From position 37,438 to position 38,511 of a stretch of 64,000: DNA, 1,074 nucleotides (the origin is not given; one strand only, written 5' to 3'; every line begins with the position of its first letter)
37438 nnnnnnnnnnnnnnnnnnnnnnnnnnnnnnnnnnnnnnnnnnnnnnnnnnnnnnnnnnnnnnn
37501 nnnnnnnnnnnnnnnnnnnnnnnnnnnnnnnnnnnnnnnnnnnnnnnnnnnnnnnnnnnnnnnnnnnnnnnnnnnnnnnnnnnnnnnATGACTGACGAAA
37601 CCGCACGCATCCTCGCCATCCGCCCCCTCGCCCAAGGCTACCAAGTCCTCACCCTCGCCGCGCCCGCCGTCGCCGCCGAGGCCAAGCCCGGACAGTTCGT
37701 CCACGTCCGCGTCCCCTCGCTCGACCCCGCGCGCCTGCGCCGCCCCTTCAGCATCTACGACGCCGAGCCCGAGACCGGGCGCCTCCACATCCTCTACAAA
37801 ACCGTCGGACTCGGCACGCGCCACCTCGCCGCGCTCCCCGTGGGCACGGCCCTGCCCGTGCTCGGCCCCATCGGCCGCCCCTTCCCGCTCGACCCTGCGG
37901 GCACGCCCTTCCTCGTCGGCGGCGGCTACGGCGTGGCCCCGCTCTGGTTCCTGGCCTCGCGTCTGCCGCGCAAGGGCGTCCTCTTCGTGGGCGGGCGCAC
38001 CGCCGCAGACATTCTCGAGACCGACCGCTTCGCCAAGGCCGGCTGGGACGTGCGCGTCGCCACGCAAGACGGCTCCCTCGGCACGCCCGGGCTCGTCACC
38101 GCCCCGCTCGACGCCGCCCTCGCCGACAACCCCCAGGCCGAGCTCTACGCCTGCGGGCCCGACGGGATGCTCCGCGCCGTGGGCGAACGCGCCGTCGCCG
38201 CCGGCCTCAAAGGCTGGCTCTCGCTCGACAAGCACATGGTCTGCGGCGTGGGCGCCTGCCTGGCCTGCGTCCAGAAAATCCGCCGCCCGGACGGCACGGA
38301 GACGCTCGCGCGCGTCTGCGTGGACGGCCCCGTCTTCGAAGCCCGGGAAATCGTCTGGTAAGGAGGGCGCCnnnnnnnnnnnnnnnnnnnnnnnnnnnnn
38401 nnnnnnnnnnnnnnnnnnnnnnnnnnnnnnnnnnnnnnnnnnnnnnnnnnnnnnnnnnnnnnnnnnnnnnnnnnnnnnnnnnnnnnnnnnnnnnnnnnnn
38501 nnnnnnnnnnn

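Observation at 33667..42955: Tight six-gene cluster built around a 1008-aa Ser/Thr kinase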

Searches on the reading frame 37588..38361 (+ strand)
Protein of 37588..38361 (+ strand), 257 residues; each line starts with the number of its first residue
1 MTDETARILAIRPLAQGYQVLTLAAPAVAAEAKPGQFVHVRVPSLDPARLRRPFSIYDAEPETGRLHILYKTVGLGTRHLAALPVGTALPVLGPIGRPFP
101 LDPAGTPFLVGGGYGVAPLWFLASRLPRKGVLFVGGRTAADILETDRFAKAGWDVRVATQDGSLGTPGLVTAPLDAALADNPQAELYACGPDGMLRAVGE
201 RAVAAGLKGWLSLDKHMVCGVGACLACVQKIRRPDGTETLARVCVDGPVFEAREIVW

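Call 4: search_protein_families(library=pfam, proteins=[window:37588-38361:+], max_evalue=0.01)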
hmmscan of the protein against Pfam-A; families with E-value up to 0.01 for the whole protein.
window:37588-38361:+ (257 aa): 3 families
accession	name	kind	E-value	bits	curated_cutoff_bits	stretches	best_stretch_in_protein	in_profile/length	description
PF10418.14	DHODB_Fe-S_bind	-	6.9e-14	51.7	23.9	1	215-255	2-40/41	Iron-sulfur cluster binding domain of dihydroorotate dehydrogenase B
PF00970.30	FAD_binding_6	-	1.2e-05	26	21.1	1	23-97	21-96/99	Oxidoreductase FAD-binding domain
PF00175.26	NAD_binding_1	-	8.1e-05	23.7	22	1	109-198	1-107/109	Oxidoreductase NAD-binding domain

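Call 5: search_protein_families(library=ncbifam, proteins=[window:37588-38361:+], max_evalue=0.01)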
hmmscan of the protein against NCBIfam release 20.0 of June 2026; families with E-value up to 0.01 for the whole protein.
window:37588-38361:+ (257 aa): 19 families
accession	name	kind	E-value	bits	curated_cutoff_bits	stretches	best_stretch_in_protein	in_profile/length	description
NF000799.0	PRK00054.1-4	equivalog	2.1e-53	181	314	1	8-256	9-257/258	dihydroorotate dehydrogenase electron transfer subunit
NF000797.0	PRK00054.1-2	equivalog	5.6e-41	140.5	270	1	7-256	18-266/267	dihydroorotate dehydrogenase electron transfer subunit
NF004862.0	PRK06222.1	subfamily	4.7e-40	137.8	220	1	7-257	3-250/281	sulfide/dihydroorotate dehydrogenase-like FAD/NAD-binding protein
NF009414.0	PRK12778.1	equivalog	2.6e-37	128.5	1103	1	11-257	7-250/752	bifunctional dihydroorotate dehydrogenase B NAD binding subunit/NADPH-dependent glutamate synthase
NF000798.0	PRK00054.1-3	equivalog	1e-36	126.8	219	1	29-256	28-243/244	dihydroorotate dehydrogenase electron transfer subunit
NF000796.0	PRK00054.1-1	equivalog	2.1e-33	115.6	224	1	30-255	27-235/254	dihydroorotate dehydrogenase electron transfer subunit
NF009413.0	PRK12775.1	equivalog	2.4e-27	95.2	1895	1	22-254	18-247/1006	putative trifunctional 2-polyprenylphenol hydroxylase/glutamate synthase subunit beta/ferritin domain-containing protein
NF009415.0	PRK12779.1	equivalog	4e-22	77.9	1519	1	5-257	650-920/944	putative bifunctional glutamate synthase subunit beta/2-polyprenylphenol hydroxylase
NF006220.0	PRK08345.1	subfamily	8.4e-16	58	395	2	26-119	35-128/294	cytochrome-c3 hydrogenase subunit gamma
TIGR02911.1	sulfite_red_B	equivalog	4.5e-12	45.6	288.6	1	28-251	27-252/261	anaerobic sulfite reductase subunit AsrB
NF040830.1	sulfhyd_ShyC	equivalog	1e-11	44.5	600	2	5-143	8-152/288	NAD(P)-dependent hydrogenase/sulfhydrogenase 2 subunit gamma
NF040835.1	sulfhyd_HydG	equivalog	4e-11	42.7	650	2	181-256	212-285/292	NADPH-dependent hydrogenase/sulfhydrogenase 1 subunit gamma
NF040810.1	BenC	equivalog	5.8e-11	42.1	430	1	6-203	107-316/333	benzoate 1,2-dioxygenase electron transfer component BenC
NF045803.1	MethMoxFADbindMmoC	equivalog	5.2e-08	32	500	1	27-207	135-330/343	aromatic/alkene monooxygenase hydroxylase FAD-binding subunit MmoC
NF004470.0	PRK05802.1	equivalog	4.7e-07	29.1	313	1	6-94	68-157/330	sulfide/dihydroorotate dehydrogenase-like FAD/NAD-binding protein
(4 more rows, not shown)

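Call 35: find_homologous_proteins(query=window:37588-38361:+)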
Query window:37588-38361:+ (257 aa): 6025 proteins with E <= 0.001 among 8000 candidates; the best 120 are listed.
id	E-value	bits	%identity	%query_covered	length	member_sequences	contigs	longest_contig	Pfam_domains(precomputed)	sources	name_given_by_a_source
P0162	7.6e-159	545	95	100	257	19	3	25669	PF10418.15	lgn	-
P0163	6.1e-152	523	90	100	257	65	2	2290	PF10418.15,PF00175.27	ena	-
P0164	4.1e-141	487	86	100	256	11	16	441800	PF10418.15,PF00970.31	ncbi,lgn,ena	-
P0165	2.9e-137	474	84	100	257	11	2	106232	PF10418.15,PF00970.31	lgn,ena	-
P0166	4.9e-137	474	82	100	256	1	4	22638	PF10418.15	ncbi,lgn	-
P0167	9.7e-137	473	82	100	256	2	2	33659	PF10418.15,PF00970.31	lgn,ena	-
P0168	7.3e-135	467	80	100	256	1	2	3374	PF10418.15,PF00970.31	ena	-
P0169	7.7e-135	466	80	100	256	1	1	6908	PF10418.15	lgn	-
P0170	9.3e-135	466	80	100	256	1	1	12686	PF10418.15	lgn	-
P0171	1.6e-134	465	78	100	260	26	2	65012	PF10418.15,PF00970.31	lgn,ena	-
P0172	1.8e-134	465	80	100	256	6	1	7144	PF10418.15,PF00175.27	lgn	-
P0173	3.7e-134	464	79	100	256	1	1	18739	PF10418.15,PF00970.31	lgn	-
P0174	4.6e-134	464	79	100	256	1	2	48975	PF10418.15,PF00970.31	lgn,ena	-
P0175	4.6e-134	464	81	100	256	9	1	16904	PF10418.15,PF00970.31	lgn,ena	-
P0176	1.5e-133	462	78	100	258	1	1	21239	PF10418.15,PF00970.31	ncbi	-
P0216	2.7e-122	425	73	100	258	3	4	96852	PF10418.15,PF00175.27,PF00970.31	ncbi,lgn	ncbi:MAG: dihydroorotate dehydrogenase electron transfer subunit [Kiritimatiellia bacterium]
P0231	2.7e-101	357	66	100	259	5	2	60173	PF10418.15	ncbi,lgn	-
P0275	1.7e-95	337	62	100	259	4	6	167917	PF10418.15,PF00175.27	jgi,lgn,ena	jgi:dihydroorotate dehydrogenase electron transfer subunit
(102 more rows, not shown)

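Call 36: find_encoding_contigs(protein=P0275, flank=7000, max_places=2)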
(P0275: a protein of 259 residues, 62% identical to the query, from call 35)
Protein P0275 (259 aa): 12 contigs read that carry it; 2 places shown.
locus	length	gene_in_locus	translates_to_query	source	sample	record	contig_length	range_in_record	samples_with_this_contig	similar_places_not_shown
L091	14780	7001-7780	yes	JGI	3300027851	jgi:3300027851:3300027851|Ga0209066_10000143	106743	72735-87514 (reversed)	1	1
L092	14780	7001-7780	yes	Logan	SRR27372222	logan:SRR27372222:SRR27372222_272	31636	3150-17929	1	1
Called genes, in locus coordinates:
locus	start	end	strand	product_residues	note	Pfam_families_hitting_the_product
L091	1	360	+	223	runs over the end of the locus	PF02607:B12-binding_2, PF02310:B12-binding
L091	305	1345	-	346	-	PF04166:PdxA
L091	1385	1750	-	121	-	PF02922:CBM_48, PF16561:AMPK1_CBM, PF22058:X25_BaPul_like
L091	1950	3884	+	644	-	PF17132:Glyco_hydro_106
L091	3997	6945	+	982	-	PF00069:Pkinase, PF07714:PK_Tyr_Ser-Thr, PF06293:Kdo (faint), PF12773:DZR (weak)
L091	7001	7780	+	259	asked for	PF00175:NAD_binding_1 (weak), PF10418:DHODB_Fe-S_bind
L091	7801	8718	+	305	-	PF01180:DHO_dh, PF01207:Dus (faint)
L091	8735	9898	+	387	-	PF14237:GYF_2, PF24400:DUF7544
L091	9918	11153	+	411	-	PF00962:A_deaminase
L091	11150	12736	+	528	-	PF03853:YjeF_N, PF01256:Carb_kinase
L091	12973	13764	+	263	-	PF00753:Lactamase_B, PF23023:Anti-Pycsar_Apyc1 (weak), PF12706:Lactamase_B_2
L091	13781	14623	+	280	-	-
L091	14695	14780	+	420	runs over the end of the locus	PF22694:CtpB_N-like (weak), PF00595:PDZ, PF13180:PDZ_2, PF14685:PDZ_Tricorn (faint), PF17820:PDZ_6, PF03572:Peptidase_S41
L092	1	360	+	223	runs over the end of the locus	PF02607:B12-binding_2, PF02310:B12-binding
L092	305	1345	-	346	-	PF04166:PdxA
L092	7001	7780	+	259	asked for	PF00175:NAD_binding_1 (weak), PF10418:DHODB_Fe-S_bind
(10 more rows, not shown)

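Call 37: find_encoding_contigs(protein=P0231, flank=7000, max_places=2)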
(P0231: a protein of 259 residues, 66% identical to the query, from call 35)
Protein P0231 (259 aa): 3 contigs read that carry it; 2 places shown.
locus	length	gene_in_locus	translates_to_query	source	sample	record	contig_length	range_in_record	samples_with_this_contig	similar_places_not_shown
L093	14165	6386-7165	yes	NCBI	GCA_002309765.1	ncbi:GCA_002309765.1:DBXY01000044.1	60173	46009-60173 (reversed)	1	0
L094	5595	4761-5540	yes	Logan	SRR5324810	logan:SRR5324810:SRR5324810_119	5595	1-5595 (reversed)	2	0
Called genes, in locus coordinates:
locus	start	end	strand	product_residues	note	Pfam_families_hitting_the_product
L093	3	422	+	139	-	?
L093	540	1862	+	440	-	PF01408:GFO_IDH_MocA, PF19051:GFO_IDH_MocA_C2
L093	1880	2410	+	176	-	-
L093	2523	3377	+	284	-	PF00135:COesterase, PF20434:BD-FAE, PF07859:Abhydrolase_3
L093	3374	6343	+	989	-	PF00069:Pkinase, PF07714:PK_Tyr_Ser-Thr, PF12773:DZR (weak)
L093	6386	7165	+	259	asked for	PF10418:DHODB_Fe-S_bind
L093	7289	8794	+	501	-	PF01145:Band_7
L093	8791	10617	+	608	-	PF01145:Band_7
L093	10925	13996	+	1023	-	PF13428:TPR_14 (faint), PF13432:TPR_16 (faint), PF13174:TPR_6 (faint), PF13525:YfiO (faint)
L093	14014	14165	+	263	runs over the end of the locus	PF13174:TPR_6 (faint)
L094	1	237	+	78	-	?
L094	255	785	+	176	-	-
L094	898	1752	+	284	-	PF00135:COesterase, PF20434:BD-FAE, PF07859:Abhydrolase_3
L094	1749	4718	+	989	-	PF00069:Pkinase, PF07714:PK_Tyr_Ser-Thr, PF12773:DZR (weak)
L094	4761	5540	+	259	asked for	PF10418:DHODB_Fe-S_bind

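Call 38: find_encoding_contigs(protein=P0216, flank=7000, max_places=2)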
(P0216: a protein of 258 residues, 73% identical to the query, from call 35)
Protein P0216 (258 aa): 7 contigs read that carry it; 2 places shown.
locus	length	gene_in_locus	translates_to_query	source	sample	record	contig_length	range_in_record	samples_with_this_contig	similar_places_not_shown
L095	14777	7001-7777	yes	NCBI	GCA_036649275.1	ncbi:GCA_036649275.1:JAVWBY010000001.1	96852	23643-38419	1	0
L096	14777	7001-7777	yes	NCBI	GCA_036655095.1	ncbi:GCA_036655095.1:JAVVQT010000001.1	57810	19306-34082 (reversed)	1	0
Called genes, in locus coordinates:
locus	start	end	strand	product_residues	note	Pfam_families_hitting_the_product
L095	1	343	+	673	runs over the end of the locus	PF13432:TPR_16 (faint), PF22316:ABhydrolase-like_N (weak)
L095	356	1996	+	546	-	PF00528:BPD_transp_1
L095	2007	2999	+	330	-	PF00005:ABC_tran, PF08352:oligo_HPY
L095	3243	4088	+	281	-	PF01026:TatD_DNase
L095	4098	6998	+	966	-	PF00069:Pkinase, PF07714:PK_Tyr_Ser-Thr, PF12773:DZR (weak)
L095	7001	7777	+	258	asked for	PF00970:FAD_binding_6 (weak), PF00175:NAD_binding_1 (weak), PF10418:DHODB_Fe-S_bind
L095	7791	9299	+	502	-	-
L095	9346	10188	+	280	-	PF01040:UbiA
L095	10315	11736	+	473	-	PF16499:Melibiase_2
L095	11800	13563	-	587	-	-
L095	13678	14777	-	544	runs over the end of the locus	PF00118:Cpn60_TCP1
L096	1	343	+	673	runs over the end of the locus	PF13432:TPR_16 (faint), PF22316:ABhydrolase-like_N (weak)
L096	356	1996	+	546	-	PF00528:BPD_transp_1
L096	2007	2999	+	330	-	PF00005:ABC_tran, PF08352:oligo_HPY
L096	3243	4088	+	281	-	PF01026:TatD_DNase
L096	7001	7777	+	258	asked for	PF00970:FAD_binding_6 (weak), PF00175:NAD_binding_1 (weak), PF10418:DHODB_Fe-S_bind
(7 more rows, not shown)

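Call 42: find_related_loci(query=A2, collection=metagenome_contigs, flank=8000)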
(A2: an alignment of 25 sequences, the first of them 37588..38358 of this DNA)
Query A2 (257 aa) in metagenome_contigs; peptide patterns used: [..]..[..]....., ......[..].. (x = any residue, [..] = any of these).
600 stretches matched a pattern (row limit reached: there are more); 564 encode a relative of the query (tblastn E <= 1e-3); the best 80 are kept; 80 distinct loci.
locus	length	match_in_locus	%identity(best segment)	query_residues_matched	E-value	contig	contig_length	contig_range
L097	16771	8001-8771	73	1-257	8e-128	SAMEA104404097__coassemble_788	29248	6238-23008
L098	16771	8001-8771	73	1-257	8e-128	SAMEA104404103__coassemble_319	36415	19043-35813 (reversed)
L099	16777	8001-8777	62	1-257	2e-100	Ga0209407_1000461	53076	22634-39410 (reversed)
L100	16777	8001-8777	63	1-257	5e-100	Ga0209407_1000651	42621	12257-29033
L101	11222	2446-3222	62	1-257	2e-99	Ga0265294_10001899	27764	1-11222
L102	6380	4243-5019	63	1-257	3e-99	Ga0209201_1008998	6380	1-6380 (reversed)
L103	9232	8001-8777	59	1-257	8e-99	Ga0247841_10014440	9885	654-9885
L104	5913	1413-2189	62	1-257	1e-98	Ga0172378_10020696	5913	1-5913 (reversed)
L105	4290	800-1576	61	1-257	2e-98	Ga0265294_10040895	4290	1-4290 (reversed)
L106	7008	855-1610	63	6-257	2e-92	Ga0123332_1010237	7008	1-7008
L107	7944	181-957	57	1-257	4e-92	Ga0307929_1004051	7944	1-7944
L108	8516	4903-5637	60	14-257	7e-90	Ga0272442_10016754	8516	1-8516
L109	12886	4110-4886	57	1-257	1e-89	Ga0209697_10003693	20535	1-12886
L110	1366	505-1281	59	1-257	2e-95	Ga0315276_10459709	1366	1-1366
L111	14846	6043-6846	54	1-257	9e-89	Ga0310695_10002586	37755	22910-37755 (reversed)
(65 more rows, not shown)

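Call 49: search_protein_families(library=pfam, proteins=[L095:7791-9299:+], max_evalue=1)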
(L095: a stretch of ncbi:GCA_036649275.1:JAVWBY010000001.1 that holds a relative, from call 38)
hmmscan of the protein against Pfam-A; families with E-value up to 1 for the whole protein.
L095:7791-9299:+ (502 aa): 2 families
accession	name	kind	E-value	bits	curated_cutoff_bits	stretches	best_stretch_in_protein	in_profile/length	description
PF14715.11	FixP_N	-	0.00032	20.8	24.9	1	439-465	13-39/48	N-terminal domain of cytochrome oxidase-cbb3, FixP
PF00684.25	DnaJ_CXXCXGXG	-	0.12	13.1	32.7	0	131-200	1-64/65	DnaJ central domain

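Call 80: search_protein_families(library=ncbifam, proteins=[L091:7001-7780:+, L091:7801-8718:+, L099:8001-8780:+], max_evalue=1e-20)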
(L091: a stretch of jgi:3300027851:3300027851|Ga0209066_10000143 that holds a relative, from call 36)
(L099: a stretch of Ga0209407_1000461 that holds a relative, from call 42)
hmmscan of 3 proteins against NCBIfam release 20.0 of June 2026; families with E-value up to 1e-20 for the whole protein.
L091:7001-7780:+ (259 aa): 8 families
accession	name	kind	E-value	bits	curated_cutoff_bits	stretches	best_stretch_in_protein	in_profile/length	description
NF000799.0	PRK00054.1-4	equivalog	8.5e-52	175.8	314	1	8-258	9-257/258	dihydroorotate dehydrogenase electron transfer subunit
NF000798.0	PRK00054.1-3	equivalog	1e-44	153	219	1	5-258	7-243/244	dihydroorotate dehydrogenase electron transfer subunit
NF000797.0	PRK00054.1-2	equivalog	6.2e-41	140.4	270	1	7-258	18-266/267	dihydroorotate dehydrogenase electron transfer subunit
NF000796.0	PRK00054.1-1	equivalog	3.9e-37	127.9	224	1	31-257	28-235/254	dihydroorotate dehydrogenase electron transfer subunit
NF004862.0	PRK06222.1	subfamily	2.6e-36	125.6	220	1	7-259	3-250/281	sulfide/dihydroorotate dehydrogenase-like FAD/NAD-binding protein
NF009414.0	PRK12778.1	equivalog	7.3e-35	120.4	1103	1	7-257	3-248/752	bifunctional dihydroorotate dehydrogenase B NAD binding subunit/NADPH-dependent glutamate synthase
NF006220.0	PRK08345.1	subfamily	1.4e-23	83.6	395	0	32-118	43-129/294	cytochrome-c3 hydrogenase subunit gamma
NF009413.0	PRK12775.1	equivalog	3e-21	75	1895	1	10-255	6-246/1006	putative trifunctional 2-polyprenylphenol hydroxylase/glutamate synthase subunit beta/ferritin domain-containing protein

L091:7801-8718:+ (305 aa): 8 families
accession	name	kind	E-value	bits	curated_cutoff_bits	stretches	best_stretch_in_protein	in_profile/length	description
NF005574.0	PRK07259.1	equivalog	6.7e-117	389.7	269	1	5-302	4-301/304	dihydroorotate dehydrogenase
TIGR01037.2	pyrD_sub1_fam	subfamily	4.1e-100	334.7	270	1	6-301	1-297/300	dihydroorotate dehydrogenase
NF041011.1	dihydoor_dh_Arch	equivalog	1.5e-60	204.8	330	1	9-302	2-286/289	dihydroorotate dehydrogenase PyrD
NF006183.0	PRK08318.1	equivalog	6.3e-40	137.2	335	1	98-302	102-318/422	NAD-dependent dihydropyrimidine dehydrogenase subunit PreA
NF002702.0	PRK02506.1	equivalog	3.6e-32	111.7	301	1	4-303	2-309/313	dihydroorotate oxidase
NF003650.0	PRK05286.2-3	equivalog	7e-23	81.2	477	1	6-302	73-387/393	quinone-dependent dihydroorotate dehydrogenase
NF003652.0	PRK05286.2-5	equivalog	6.4e-22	78.2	267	1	5-296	50-352/353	quinone-dependent dihydroorotate dehydrogenase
NF005741.0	PRK07565.1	subfamily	4.3e-21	75.4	303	0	93-303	100-306/335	dihydroorotate dehydrogenase-like protein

L099:8001-8780:+ (259 aa): 7 families
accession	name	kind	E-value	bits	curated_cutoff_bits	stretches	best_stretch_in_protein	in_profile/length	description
NF000799.0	PRK00054.1-4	equivalog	1.9e-49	168.1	314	1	7-258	8-257/258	dihydroorotate dehydrogenase electron transfer subunit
NF000798.0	PRK00054.1-3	equivalog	7.4e-42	143.7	219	1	8-258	10-243/244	dihydroorotate dehydrogenase electron transfer subunit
NF000797.0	PRK00054.1-2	equivalog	1.5e-38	132.6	270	1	9-258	20-266/267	dihydroorotate dehydrogenase electron transfer subunit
NF000796.0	PRK00054.1-1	equivalog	7.6e-34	117.1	224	1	32-257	29-235/254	dihydroorotate dehydrogenase electron transfer subunit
NF004862.0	PRK06222.1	subfamily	2.3e-33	115.9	220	1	7-259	3-250/281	sulfide/dihydroorotate dehydrogenase-like FAD/NAD-binding protein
NF009414.0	PRK12778.1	equivalog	6e-32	110.8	1103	1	9-259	5-250/752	bifunctional dihydroorotate dehydrogenase B NAD binding subunit/NADPH-dependent glutamate synthase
NF006220.0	PRK08345.1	subfamily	3.9e-21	75.6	395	0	32-117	43-128/294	cytochrome-c3 hydrogenase subunit gamma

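Call 96: search_protein_families(library=padloc, proteins=[window:37588-38361:+], max_evalue=0.001)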
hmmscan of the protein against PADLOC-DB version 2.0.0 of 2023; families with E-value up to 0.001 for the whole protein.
window:37588-38361:+ (257 aa): 0 families
